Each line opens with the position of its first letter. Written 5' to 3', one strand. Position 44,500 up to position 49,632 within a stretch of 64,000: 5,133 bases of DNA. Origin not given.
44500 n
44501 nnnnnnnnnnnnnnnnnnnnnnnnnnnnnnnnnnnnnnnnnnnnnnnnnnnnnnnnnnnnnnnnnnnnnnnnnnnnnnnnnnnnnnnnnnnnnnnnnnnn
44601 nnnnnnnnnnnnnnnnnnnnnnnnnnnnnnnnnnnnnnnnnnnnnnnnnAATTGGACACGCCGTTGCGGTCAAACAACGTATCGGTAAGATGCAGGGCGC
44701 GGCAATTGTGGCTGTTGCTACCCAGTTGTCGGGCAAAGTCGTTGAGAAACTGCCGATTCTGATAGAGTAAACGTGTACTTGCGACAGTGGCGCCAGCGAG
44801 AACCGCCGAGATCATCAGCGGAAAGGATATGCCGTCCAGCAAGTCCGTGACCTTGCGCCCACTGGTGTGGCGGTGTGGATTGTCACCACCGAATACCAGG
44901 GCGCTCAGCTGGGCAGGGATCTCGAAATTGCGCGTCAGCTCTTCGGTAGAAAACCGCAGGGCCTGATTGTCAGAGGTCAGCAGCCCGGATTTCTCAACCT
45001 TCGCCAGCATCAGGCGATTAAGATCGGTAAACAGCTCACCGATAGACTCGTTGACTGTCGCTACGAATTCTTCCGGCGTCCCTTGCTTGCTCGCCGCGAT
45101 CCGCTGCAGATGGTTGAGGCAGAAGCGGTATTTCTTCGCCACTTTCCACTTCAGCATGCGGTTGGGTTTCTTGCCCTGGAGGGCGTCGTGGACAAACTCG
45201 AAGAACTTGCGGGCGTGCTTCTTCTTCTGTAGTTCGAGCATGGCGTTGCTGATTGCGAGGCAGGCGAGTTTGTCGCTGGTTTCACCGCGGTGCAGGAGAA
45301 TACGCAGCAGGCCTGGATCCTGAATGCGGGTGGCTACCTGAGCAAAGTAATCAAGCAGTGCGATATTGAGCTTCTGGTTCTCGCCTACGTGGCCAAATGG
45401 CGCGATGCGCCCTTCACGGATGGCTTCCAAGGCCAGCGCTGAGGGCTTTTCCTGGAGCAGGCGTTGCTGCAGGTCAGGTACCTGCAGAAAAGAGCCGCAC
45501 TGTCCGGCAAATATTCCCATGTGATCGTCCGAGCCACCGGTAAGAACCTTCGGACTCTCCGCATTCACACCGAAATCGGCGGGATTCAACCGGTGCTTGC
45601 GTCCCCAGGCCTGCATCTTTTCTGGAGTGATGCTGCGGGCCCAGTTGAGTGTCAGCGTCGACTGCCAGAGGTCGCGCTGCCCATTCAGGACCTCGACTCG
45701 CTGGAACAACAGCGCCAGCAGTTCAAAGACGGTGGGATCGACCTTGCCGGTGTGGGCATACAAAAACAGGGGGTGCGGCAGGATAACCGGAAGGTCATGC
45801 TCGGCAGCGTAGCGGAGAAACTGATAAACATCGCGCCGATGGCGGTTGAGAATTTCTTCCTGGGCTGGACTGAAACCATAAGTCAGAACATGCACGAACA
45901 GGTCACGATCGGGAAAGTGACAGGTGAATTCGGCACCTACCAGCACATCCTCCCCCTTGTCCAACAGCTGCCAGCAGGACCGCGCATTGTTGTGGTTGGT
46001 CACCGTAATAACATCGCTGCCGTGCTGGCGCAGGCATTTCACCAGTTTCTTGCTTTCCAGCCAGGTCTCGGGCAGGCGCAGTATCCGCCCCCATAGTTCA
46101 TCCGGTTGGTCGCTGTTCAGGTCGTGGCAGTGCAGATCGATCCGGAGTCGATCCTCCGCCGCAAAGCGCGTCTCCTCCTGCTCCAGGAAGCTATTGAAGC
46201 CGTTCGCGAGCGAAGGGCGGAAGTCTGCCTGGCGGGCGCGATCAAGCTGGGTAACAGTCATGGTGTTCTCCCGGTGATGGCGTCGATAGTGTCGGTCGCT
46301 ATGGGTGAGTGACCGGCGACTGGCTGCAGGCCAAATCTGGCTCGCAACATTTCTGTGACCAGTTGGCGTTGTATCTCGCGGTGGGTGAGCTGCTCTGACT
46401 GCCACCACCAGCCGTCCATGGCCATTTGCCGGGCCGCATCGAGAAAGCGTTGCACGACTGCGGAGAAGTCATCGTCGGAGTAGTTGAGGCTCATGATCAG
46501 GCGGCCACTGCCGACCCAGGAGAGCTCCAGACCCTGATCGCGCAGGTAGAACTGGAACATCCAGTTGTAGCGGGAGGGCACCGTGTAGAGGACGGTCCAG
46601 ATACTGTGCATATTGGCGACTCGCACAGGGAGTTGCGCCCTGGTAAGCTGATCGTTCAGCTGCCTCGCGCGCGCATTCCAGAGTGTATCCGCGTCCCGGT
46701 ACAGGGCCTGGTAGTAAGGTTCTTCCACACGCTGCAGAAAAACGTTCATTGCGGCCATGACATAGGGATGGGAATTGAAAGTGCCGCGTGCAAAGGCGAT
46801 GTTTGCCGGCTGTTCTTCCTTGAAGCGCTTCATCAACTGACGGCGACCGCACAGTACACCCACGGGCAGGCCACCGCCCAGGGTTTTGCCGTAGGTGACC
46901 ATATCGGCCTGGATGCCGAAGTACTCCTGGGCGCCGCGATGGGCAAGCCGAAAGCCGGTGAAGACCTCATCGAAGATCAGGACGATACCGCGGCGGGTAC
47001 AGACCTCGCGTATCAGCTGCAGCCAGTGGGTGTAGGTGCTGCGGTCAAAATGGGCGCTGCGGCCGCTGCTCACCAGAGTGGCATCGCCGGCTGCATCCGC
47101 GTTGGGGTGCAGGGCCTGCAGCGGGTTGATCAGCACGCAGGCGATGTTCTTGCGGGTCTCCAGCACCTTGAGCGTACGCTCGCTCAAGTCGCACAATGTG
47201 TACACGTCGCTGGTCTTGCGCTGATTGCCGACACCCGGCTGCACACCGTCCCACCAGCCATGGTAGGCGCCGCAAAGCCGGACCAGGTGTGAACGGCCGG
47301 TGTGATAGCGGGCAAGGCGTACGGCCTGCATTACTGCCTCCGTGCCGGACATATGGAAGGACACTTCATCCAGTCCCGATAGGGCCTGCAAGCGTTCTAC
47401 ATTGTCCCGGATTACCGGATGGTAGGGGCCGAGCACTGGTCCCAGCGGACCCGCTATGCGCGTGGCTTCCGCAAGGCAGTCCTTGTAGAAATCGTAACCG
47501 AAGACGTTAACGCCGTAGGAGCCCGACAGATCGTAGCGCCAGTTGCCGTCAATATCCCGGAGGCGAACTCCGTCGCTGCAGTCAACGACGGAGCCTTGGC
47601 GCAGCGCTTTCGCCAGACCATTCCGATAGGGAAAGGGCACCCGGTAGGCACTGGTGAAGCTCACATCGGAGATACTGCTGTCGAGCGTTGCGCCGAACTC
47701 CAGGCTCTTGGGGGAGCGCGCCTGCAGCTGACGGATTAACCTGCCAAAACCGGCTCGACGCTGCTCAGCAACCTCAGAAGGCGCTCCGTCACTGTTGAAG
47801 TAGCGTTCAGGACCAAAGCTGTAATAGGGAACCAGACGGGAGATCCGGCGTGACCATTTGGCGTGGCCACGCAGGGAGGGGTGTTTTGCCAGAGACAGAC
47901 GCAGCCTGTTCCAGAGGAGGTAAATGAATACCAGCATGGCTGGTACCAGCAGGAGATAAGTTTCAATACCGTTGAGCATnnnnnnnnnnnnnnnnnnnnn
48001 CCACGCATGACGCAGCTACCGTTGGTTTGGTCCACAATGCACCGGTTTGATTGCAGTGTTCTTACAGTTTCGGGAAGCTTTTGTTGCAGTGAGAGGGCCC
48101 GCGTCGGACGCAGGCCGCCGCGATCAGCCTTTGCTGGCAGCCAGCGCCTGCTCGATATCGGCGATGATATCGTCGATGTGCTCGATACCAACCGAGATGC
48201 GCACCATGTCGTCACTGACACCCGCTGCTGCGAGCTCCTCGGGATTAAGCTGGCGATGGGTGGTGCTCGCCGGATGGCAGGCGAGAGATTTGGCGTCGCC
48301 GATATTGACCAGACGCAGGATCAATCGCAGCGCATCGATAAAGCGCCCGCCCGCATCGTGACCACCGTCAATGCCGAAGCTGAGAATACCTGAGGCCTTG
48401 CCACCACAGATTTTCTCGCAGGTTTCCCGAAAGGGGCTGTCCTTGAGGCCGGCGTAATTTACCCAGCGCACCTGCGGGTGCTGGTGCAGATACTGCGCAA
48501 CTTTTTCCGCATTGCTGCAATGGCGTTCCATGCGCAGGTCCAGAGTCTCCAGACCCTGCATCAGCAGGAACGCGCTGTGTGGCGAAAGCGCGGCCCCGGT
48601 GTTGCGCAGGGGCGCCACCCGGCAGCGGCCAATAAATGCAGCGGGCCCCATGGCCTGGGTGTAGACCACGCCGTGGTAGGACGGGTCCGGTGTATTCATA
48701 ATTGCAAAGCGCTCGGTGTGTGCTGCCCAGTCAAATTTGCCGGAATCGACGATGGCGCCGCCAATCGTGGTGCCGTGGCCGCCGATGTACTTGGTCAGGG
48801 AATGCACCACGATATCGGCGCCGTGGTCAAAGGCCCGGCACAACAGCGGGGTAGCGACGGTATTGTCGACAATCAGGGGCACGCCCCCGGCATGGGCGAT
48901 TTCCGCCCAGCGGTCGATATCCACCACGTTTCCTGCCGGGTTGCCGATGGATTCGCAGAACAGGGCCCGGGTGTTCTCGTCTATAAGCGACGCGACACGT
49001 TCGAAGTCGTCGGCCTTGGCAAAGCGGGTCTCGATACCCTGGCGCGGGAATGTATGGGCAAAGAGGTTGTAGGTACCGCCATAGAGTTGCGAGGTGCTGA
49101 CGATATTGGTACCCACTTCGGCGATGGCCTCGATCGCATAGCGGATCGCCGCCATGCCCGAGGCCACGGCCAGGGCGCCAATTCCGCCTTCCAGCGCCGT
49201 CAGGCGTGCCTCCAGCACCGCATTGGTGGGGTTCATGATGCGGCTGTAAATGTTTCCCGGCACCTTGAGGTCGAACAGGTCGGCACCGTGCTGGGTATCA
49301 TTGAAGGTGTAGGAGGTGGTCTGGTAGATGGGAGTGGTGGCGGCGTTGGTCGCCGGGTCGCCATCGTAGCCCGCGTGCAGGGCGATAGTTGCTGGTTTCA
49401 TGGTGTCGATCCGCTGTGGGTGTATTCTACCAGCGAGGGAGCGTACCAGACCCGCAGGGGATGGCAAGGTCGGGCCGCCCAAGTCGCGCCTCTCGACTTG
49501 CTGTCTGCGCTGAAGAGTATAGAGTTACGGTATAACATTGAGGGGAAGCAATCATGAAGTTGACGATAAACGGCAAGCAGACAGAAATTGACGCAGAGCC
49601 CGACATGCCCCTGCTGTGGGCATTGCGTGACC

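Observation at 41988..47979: Four-gene operon that looks like an undescribed membrane-lipid synthesis or remodelling system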

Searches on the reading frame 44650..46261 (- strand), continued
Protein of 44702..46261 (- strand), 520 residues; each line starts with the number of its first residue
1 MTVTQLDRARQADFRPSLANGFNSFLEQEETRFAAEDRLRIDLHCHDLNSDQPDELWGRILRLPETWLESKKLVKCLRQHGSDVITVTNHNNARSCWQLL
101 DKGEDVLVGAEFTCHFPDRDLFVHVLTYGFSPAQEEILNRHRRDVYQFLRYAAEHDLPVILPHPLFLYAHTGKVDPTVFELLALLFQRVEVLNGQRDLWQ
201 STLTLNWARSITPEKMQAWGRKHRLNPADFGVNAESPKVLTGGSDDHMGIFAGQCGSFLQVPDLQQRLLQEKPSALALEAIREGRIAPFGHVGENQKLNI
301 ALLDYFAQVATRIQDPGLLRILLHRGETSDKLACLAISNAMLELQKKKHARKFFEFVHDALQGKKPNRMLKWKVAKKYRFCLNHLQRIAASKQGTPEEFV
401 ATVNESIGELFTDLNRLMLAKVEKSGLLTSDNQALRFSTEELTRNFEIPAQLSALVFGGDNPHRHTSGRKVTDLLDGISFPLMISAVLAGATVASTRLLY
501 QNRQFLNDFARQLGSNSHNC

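Call 86: find_encoding_contigs(protein=P0275, flank=7000, max_places=2)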
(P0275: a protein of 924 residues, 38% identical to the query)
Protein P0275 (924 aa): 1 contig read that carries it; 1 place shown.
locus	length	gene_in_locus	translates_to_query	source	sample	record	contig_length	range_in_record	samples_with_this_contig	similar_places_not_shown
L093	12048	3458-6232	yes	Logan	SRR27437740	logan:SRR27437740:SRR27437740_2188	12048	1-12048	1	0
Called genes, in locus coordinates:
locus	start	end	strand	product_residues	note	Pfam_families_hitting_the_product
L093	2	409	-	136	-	?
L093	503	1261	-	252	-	PF00142:Fer4_NifH, PF01656:CbiA, PF02374:ArsA_ATPase (weak), PF06564:CBP_BcsQ, PF09140:MipZ, PF10609:ParA, PF13614:AAA_31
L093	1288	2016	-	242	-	PF02527:GidB, PF05175:MTS (weak), PF13847:Methyltransf_31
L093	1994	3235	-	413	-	-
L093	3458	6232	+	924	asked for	PF13439:Glyco_transf_4, PF00534:Glycos_transf_1, PF13692:Glyco_trans_1_4, PF20706:GT4-conflict (weak), PF13524:Glyco_trans_1_2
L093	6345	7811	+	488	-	PF03193:RsgA_GTPase (faint), PF01926:MMR_HSR1, PF02421:FeoB_N, PF00009:GTP_EFTU, PF01926:MMR_HSR1, PF02421:FeoB_N, PF04548:AIG1 (weak), PF14714:KH_dom-like, +3 more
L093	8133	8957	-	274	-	PF21959:DUF6923 (faint)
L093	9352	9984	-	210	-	PF01243:PNPOx_N, PF10590:PNP_phzG_C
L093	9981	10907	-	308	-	PF04055:Radical_SAM, PF06968:BATS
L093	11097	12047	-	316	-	?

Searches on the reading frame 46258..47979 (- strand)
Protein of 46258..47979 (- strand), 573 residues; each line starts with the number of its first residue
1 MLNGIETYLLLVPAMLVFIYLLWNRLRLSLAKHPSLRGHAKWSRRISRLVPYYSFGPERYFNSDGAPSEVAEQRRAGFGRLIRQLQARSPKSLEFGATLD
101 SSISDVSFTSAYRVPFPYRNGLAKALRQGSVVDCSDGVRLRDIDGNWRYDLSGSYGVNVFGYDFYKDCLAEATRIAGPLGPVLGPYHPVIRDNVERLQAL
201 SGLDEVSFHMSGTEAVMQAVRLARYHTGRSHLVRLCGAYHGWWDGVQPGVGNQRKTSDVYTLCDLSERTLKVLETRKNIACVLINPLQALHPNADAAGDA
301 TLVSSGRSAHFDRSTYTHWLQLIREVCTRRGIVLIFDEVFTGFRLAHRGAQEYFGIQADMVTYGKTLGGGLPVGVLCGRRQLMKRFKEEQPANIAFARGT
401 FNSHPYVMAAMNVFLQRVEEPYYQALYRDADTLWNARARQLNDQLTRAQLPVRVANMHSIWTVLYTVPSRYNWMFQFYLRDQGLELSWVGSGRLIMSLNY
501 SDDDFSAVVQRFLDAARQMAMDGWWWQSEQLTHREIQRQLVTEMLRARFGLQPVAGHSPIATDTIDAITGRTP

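Call 3: search_protein_families(library=pfam, proteins=[window:46258-47979:-], max_evalue=0.01)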
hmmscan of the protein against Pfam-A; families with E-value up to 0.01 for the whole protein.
window:46258-47979:- (573 aa): 1 family
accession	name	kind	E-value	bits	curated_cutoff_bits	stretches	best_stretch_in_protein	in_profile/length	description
PF00202.27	Aminotran_3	-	2.3e-30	106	30.5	1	131-514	12-401/403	Aminotransferase class-III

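Call 4: search_protein_families(library=ncbifam, proteins=[window:46258-47979:-], max_evalue=0.01)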
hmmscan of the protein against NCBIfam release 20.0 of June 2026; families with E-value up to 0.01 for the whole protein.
window:46258-47979:- (573 aa): 68 families (the best 25 are shown)
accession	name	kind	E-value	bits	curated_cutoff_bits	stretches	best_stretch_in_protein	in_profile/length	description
TIGR00713.1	hemL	equivalog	8.5e-50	169.6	527.3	1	132-468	34-360/423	glutamate-1-semialdehyde 2,1-aminomutase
NF000818.0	PRK00062.1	subfamily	6.9e-49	166.7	398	1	130-467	36-363/429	glutamate-1-semialdehyde 2,1-aminomutase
NF009055.0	PRK12389.1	equivalog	2.1e-37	128.8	637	1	132-467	39-364/431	glutamate-1-semialdehyde 2,1-aminomutase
NF041362.1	GntE_guanitoxin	equivalog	1.5e-35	122.6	525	2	318-435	228-342/426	guanitoxin biosynthesis PLP-dependent transaminase GntE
NF001864.0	PRK00615.1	equivalog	4.9e-29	101.1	706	1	206-466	113-364/433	glutamate-1-semialdehyde aminotransferase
NF004856.0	PRK06209.1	equivalog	7.6e-28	97.2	486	1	197-385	108-281/450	glutamate-1-semialdehyde 2,1-aminomutase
NF004426.0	PRK05769.1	equivalog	1.2e-24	86.9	552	2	319-443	243-357/441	acetyl ornithine aminotransferase family protein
NF005993.0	PRK08117.1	subfamily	1e-23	83.7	574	2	317-419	227-324/433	aspartate aminotransferase family protein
TIGR00707.1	argD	subfamily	1.2e-21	77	410.05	2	318-426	191-294/381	acetylornithine/succinylornithine family transaminase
NF002797.0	PRK02936.1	equivalog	2.3e-21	76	496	1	137-442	20-308/385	acetylornithine transaminase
NF005692.0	PRK07495.1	equivalog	9e-21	74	724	2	317-433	218-326/425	4-aminobutyrate--2-oxoglutarate transaminase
NF004718.0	PRK06062.1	subfamily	3.7e-20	71.9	472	2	319-418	239-336/454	hypothetical protein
NF005272.0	PRK06777.1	equivalog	1e-19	70.4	725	2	318-443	219-336/421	4-aminobutyrate--2-oxoglutarate transaminase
NF002874.0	PRK03244.1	equivalog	1.9e-19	69.8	457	1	134-420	31-301/399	acetylornithine transaminase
TIGR00700.1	GABAtrnsam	equivalog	2.1e-19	69.4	506.65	2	318-421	218-316/420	4-aminobutyrate--2-oxoglutarate transaminase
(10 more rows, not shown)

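Call 35: search_solved_structures(query=window:46258-47979:-, max_evalue=1e-10, show_alignments=1)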
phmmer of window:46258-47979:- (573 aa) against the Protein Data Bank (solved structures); distinct sequences matched with E-value up to 1e-10: 63 (the best 60 are shown).
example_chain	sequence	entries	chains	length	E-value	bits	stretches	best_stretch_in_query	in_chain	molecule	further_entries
6kfm_A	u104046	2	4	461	6.7e-51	176.9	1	131-523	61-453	Mycosubtilin synthase subunit A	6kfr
6kfu_A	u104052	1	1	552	1.3e-50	176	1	131-523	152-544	Mycosubtilin synthase subunit A,Mycosubtilin synthase subunit A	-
6w80_A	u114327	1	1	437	8e-37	130.4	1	131-425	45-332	Glutamate-1-semialdehyde 2,1-aminomutase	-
5hdm_A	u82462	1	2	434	1.3e-32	116.5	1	128-421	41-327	Glutamate-1-semialdehyde 2,1-aminomutase 1, chloroplastic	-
2epj_A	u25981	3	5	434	3.7e-32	115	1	134-461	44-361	Glutamate-1-semialdehyde 2,1-aminomutase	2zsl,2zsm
2e7u_A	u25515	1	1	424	7.5e-32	114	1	136-466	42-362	Glutamate-1-semialdehyde 2,1-aminomutase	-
2cfb_A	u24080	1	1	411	2.4e-31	112.3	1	129-421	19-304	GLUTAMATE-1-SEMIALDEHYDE 2,1-AMINOMUTASE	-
5i92_A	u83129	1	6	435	4e-31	111.6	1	136-423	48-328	Glutamate-1-semialdehyde 2,1-aminomutase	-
3k28_A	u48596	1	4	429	6.8e-31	110.8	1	135-433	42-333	Glutamate-1-semialdehyde 2,1-aminomutase 2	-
3fqa_A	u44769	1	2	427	1.7e-30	109.5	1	138-422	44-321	Glutamate-1-semialdehyde 2,1-aminomutase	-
2gsa_A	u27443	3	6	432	1.7e-30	109.5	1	138-422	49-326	GLUTAMATE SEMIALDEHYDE AMINOTRANSFERASE | PROTEIN (GLUTAMATE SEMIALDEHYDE AMINOTRANSFERASE)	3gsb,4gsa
3fq8_A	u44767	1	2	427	3.2e-30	108.6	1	138-422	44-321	Glutamate-1-semialdehyde 2,1-aminomutase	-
3fq7_A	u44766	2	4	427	3.2e-30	108.6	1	138-422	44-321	Glutamate-1-semialdehyde 2,1-aminomutase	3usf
2hoy_A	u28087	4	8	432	3.3e-30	108.6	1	138-422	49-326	Glutamate-1-semialdehyde 2,1-aminomutase (GSAM) apo-form | Glutamate-1-semialdehyde 2,1-aminomutase (GSAM) pmp-form | Glutamate-1-semialdehyde 2,1-aminomutase (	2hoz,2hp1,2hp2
4zm3_A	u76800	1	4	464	7.7e-30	107.4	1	129-395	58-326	Aminotransferase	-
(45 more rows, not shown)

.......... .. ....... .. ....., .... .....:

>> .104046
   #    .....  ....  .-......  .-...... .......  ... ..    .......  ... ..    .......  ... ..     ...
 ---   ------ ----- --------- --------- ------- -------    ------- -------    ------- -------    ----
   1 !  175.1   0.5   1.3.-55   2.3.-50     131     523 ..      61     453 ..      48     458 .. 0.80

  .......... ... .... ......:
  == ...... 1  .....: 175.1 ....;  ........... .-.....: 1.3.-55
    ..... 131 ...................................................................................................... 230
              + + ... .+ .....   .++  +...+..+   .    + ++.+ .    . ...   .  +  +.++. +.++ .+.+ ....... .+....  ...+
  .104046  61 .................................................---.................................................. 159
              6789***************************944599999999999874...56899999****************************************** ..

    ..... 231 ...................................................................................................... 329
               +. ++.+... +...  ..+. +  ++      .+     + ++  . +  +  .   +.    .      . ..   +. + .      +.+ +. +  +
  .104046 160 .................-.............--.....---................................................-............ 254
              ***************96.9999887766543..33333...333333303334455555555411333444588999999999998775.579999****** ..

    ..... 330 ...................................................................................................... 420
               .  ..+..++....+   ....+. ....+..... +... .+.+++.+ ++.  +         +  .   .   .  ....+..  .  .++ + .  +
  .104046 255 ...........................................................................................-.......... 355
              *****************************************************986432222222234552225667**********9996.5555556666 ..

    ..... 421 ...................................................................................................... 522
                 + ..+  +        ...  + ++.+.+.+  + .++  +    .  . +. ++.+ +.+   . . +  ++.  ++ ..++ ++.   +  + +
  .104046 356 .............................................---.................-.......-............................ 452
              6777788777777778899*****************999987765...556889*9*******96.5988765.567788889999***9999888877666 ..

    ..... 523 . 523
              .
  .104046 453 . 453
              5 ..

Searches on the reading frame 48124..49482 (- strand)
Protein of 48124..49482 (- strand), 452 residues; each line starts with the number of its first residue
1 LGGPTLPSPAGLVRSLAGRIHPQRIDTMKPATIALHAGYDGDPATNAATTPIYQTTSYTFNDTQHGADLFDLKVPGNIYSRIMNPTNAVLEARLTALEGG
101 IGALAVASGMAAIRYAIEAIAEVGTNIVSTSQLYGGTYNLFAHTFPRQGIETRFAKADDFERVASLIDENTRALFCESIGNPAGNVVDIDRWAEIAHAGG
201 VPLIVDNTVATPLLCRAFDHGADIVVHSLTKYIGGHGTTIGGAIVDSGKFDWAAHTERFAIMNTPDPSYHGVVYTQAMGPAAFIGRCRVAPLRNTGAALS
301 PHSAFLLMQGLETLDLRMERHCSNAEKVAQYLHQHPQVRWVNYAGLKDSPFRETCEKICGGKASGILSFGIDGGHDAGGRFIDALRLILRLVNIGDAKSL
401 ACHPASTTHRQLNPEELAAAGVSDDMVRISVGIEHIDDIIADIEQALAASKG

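Call 3: search_protein_families(library=pfam, proteins=[window:48124-49482:-], max_evalue=0.01)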
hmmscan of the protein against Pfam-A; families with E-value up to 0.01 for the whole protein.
window:48124-49482:- (452 aa): 4 families
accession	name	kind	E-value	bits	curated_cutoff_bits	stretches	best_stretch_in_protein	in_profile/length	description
PF01053.26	Cys_Met_Meta_PP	-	6.7e-132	440.1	27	1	32-447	2-380/381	Cys/Met metabolism PLP-dependent enzyme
PF00155.27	Aminotran_1_2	-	2.3e-07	30.8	19.7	1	103-262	68-250/361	Aminotransferase class I and II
PF01041.23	DegT_DnrJ_EryC1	-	3.1e-06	27.1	19.8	1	84-210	23-149/360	DegT/DnrJ/EryC1/StrS aminotransferase family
PF00266.25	Aminotran_5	-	0.00034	20.1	21.5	1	159-240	128-210/371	Aminotransferase class-V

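Call 4: search_protein_families(library=ncbifam, proteins=[window:48124-49482:-], max_evalue=0.01)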
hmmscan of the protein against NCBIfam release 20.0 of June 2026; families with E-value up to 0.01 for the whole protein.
window:48124-49482:- (452 aa): 54 families (the best 25 are shown)
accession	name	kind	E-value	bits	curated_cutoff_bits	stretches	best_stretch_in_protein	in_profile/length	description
NF004757.0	PRK06084.1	equivalog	2.1e-229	761.6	790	1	28-451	1-424/425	bifunctional O-acetylhomoserine aminocarboxypropyltransferase/cysteine synthase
TIGR01326.1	OAH_OAS_sulfhy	subfamily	9.1e-192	637.4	495.1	1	31-448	3-418/418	O-acetylhomoserine aminocarboxypropyltransferase/cysteine synthase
NF006096.0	PRK08248.1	equivalog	1.7e-176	587.1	726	1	27-451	6-429/431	homocysteine synthase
NF005872.0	PRK07812.1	equivalog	4.9e-176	585.5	703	1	32-451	19-436/439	bifunctional o-acetylhomoserine/o-acetylserine sulfhydrylase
NF004650.0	PRK05994.1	equivalog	3.9e-165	549.8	667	1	31-449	9-426/427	O-acetylhomoserine aminocarboxypropyltransferase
NF006004.0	PRK08134.1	equivalog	1.8e-155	517.9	636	1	27-450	6-428/433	O-acetylhomoserine aminocarboxypropyltransferase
NF004125.0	PRK05613.1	equivalog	3.1e-136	454.3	765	1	30-449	14-436/437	O-acetylhomoserine/O-acetylserine sulfhydrylase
NF005215.0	PRK06702.1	equivalog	1.1e-120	403.4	709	1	31-451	8-426/432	bifunctional O-acetylhomoserine aminocarboxypropyltransferase/cysteine synthase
NF005695.0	PRK07503.1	equivalog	1.7e-112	376.1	666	2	31-247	11-227/403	methionine gamma-lyase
TIGR01328.1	met_gam_lyase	equivalog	9.5e-108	360.5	549.7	2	28-245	2-219/391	methionine gamma-lyase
TIGR01325.1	O_suc_HS_sulf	equivalog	3.7e-105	351.7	510.05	2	32-249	2-218/380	O-succinylhomoserine sulfhydrylase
NF006003.0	PRK08133.1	equivalog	8.7e-104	347.3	522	2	25-249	7-230/396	O-succinylhomoserine sulfhydrylase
NF004876.0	PRK06234.1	subfamily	1.5e-100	337.1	666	2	25-250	4-231/400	methionine gamma-lyase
NF004609.0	PRK05939.1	equivalog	2.1e-91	306.8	555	1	32-449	8-410/412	cystathionine gamma-synthase family protein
NF005871.0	PRK07811.1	equivalog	5.2e-90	301.8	513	2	25-247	8-223/389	cystathionine gamma-synthase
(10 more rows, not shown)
